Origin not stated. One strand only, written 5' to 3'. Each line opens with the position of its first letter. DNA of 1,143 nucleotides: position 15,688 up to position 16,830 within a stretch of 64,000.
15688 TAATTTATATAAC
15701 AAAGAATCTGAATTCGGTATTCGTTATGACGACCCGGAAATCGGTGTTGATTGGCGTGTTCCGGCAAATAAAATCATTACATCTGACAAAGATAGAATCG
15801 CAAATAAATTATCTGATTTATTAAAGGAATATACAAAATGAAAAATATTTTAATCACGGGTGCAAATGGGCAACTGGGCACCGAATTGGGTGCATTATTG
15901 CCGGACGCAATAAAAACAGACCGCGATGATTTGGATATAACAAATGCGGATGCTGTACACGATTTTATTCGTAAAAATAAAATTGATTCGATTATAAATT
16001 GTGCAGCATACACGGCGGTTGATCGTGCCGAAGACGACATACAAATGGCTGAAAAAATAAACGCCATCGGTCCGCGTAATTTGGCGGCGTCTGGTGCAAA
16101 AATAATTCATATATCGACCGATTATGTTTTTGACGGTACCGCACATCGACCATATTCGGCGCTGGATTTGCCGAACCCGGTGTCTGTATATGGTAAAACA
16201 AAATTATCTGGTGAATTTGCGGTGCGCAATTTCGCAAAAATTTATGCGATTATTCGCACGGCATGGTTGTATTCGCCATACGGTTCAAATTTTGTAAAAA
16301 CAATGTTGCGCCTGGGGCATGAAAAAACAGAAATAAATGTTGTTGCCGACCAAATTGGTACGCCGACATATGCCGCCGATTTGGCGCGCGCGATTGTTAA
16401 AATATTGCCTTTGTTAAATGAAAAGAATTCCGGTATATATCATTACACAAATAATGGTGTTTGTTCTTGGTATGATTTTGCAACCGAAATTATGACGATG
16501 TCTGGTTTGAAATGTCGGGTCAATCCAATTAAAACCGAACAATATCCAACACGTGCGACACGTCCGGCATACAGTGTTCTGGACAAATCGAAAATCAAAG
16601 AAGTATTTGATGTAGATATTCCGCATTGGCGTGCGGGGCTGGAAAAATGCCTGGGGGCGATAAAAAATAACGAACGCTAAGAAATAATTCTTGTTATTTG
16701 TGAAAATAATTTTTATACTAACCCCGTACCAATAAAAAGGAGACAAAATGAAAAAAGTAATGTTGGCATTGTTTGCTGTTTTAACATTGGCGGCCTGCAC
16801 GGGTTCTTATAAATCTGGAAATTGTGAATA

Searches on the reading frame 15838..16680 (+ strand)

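Call 55: search_protein_families(library=pfam, proteins=[window:15838-16680:+], max_evalue=0.001)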
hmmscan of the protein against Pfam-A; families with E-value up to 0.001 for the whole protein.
window:15838-16680:+ (280 aa): 4 families
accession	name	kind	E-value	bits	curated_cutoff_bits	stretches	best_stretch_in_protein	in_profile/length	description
PF04321.23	RmlD_sub_bind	-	5.2e-100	334.7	27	1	3-274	2-284/287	RmlD substrate binding domain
PF01370.27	Epimerase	-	5.8e-21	75.4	20.9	1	4-196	1-231/240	NAD dependent epimerase/dehydratase family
PF16363.11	GDP_Man_Dehyd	-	2.1e-12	47.6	27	1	32-154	59-194/332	GDP-mannose 4,6 dehydratase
PF02719.21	Polysacc_synt_2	-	9.3e-06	25.5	20.2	1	33-142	62-162/293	Polysaccharide biosynthesis protein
